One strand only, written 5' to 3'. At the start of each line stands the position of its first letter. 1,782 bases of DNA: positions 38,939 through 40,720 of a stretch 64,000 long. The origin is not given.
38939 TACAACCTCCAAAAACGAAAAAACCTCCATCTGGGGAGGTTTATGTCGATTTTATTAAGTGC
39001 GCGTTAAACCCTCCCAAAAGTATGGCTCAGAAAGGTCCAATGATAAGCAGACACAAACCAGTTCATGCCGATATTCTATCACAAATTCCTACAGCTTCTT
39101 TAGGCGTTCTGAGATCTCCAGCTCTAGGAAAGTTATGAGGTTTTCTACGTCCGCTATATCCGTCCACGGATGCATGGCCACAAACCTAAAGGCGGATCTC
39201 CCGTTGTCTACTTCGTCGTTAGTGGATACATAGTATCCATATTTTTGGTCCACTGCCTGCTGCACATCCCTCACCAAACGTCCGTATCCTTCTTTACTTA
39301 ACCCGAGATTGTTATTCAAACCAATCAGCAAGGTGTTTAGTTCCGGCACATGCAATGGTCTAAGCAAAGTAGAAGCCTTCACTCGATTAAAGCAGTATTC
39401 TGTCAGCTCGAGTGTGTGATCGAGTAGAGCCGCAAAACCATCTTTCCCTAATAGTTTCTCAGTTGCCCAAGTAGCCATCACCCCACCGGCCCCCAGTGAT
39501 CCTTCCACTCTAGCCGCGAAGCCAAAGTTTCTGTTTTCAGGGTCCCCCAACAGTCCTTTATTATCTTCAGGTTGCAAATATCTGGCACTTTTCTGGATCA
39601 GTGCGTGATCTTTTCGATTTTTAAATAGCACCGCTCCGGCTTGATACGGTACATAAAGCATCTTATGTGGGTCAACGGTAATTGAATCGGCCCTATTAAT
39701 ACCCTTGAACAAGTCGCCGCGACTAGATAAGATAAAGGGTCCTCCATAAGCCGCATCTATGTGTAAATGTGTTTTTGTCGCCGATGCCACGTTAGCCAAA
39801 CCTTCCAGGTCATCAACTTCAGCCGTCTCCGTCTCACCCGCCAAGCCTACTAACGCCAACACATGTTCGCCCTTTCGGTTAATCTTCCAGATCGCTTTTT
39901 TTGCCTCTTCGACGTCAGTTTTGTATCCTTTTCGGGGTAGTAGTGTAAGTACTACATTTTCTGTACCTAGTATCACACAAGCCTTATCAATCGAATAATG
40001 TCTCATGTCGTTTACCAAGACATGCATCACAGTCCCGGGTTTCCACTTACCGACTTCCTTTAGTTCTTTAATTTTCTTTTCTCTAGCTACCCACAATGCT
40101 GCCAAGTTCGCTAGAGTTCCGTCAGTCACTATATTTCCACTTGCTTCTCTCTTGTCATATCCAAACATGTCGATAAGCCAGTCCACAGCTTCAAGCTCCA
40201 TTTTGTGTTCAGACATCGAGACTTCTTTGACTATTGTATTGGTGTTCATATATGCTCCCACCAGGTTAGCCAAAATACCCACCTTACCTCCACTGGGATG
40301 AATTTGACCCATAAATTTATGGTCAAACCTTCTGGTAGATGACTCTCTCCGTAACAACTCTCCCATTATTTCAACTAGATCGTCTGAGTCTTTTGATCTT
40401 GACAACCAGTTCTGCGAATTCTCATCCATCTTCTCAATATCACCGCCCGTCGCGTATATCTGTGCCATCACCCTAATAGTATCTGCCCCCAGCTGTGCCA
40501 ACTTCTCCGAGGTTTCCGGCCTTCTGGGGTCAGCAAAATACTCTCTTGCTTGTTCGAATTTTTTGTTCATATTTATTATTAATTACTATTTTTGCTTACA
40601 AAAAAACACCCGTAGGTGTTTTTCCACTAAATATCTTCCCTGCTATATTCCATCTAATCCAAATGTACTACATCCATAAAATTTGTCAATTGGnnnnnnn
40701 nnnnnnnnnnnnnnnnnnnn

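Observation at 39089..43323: tyrS followed by a T-box-like leader controlling a GC-rich double-domain GNAT-like gene and a group II PLP decarboxylase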

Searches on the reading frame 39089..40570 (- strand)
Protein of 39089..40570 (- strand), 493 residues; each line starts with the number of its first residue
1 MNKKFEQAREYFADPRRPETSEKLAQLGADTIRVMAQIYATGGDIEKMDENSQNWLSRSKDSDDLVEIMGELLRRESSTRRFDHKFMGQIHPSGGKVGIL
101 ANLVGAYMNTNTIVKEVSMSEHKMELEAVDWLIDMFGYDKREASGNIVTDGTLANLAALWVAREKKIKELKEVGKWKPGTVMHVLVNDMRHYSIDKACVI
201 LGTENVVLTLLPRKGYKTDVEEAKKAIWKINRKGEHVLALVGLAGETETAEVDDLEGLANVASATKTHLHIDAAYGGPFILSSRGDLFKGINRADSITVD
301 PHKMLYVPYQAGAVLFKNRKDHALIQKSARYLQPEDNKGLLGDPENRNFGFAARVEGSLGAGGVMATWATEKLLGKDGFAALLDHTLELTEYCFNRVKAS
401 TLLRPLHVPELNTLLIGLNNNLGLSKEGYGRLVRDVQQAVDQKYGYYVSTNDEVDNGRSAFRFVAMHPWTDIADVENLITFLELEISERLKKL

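Call 5: search_protein_families(library=pfam, proteins=[window:39089-40570:-], max_evalue=0.01)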
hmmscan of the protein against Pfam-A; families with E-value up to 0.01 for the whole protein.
window:39089-40570:- (493 aa): 1 family
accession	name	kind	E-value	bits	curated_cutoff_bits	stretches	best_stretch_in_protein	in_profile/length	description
PF00282.25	Pyridoxal_deC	-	1.2e-38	133.3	27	1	95-400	51-356/375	Pyridoxal-dependent decarboxylase conserved domain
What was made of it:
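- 39089..40570 (-): Group II PLP-dependent decarboxylase of a CPR-specific clade. The substrate is unassigned. Context suggests a link to tyrosine. PF00282, E 1.2e-38 (call 5).
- Checked: Decarboxylase: 39089-40570, Pyridoxal_deC, E 1.2e-38 (call 5).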

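Call 6: search_protein_families(library=ncbifam, proteins=[window:39089-40570:-], max_evalue=0.01)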
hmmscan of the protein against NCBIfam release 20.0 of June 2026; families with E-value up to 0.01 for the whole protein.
window:39089-40570:- (493 aa): 7 families
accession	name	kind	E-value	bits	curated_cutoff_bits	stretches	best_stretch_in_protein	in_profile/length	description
TIGR03799.1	NOD_PanD_pyr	equivalog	8.6e-48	163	606.1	1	134-414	151-433/522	pyridoxal-dependent aspartate 1-decarboxylase PanP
TIGR03812.1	tyr_de_CO2_Arch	equivalog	2.9e-39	135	299.4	1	99-452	35-347/375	tyrosine decarboxylase MfnA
NF052646.1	DABADecarRhbB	equivalog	3.4e-39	134.8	900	1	127-416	141-416/491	L-2,4-diaminobutyrate decarboxylase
TIGR03811.1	tyr_de_CO2_Ent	equivalog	2.4e-28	99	905.3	3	168-277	217-324/608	tyrosine decarboxylase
NF002748.0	PRK02769.1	equivalog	5.9e-15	54.8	305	1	116-336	58-265/382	histidine decarboxylase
TIGR01788.1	Glu-decarb-GAD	equivalog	0.00023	20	380.4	1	108-321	65-279/431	glutamate decarboxylase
TIGR03235.1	DNA_S_dndA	equivalog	0.0037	16.6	480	1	173-320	79-216/353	cysteine desulfurase DndA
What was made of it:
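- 39089..40570 (-): Below every NCBIfam equivalog cut-off (call 6).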

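Call 8: search_solved_structures(query=window:39089-40570:-, max_evalue=0.001)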
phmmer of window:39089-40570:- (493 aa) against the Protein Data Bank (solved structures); distinct sequences matched with E-value up to 0.001: 41.
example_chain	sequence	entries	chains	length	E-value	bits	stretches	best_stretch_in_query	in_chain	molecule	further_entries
8zpi_A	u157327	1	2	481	5.1e-31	111.2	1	79-478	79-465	Diaminobutyrate-2-oxoglutarate transaminase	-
4rj0_B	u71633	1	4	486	1.4e-29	106.4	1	84-405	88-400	Pyridoxal-dependent decarboxylase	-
4riz_A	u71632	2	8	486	1.5e-29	106.3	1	84-405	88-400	Pyridoxal-dependent decarboxylase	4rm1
4rit_B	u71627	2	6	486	3.3e-29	105.2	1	84-405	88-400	Pyridoxal-dependent decarboxylase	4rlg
5o5c_A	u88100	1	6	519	1.5e-27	99.7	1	95-482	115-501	Putative decarboxylase involved in desferrioxamine biosynthesis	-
2qma_A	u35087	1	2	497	6e-26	94.4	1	99-483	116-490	Diaminobutyrate-pyruvate transaminase and L-2,4-diaminobutyrate decarboxylase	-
2okk_A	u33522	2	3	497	5.6e-25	91.2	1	84-399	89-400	Glutamate decarboxylase 2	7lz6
4obu_E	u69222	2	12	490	8.4e-25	90.7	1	67-483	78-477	Pyridoxal-dependent decarboxylase domain protein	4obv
2okj_A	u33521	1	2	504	8.6e-23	84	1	82-398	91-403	Glutamate decarboxylase 1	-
6enz_A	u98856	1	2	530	9.7e-23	83.9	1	64-412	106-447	Acidic amino acid decarboxylase GADL1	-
3vp6_A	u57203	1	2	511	1.2e-22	83.6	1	82-398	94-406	Glutamate decarboxylase 1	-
5hsi_A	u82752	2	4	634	6.3e-21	77.9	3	172-277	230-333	Putative decarboxylase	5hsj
3f9t_A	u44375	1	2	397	1.8e-20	76.4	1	97-416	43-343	L-tyrosine decarboxylase MfnA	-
6jy1_A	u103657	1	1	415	2e-20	76.2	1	97-416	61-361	L-tyrosine/L-aspartate decarboxylase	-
6m4y_A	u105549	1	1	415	2e-20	76.2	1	97-416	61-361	L-tyrosine/L-aspartate decarboxylase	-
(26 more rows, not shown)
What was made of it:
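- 39089..40570 (-): About 25-30% similar to several characterised subfamilies (call 8).
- Tried and rejected: It is about equally distant from the DABA, Lys, Glu, Asp and aromatic decarboxylases (calls 6, 8).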
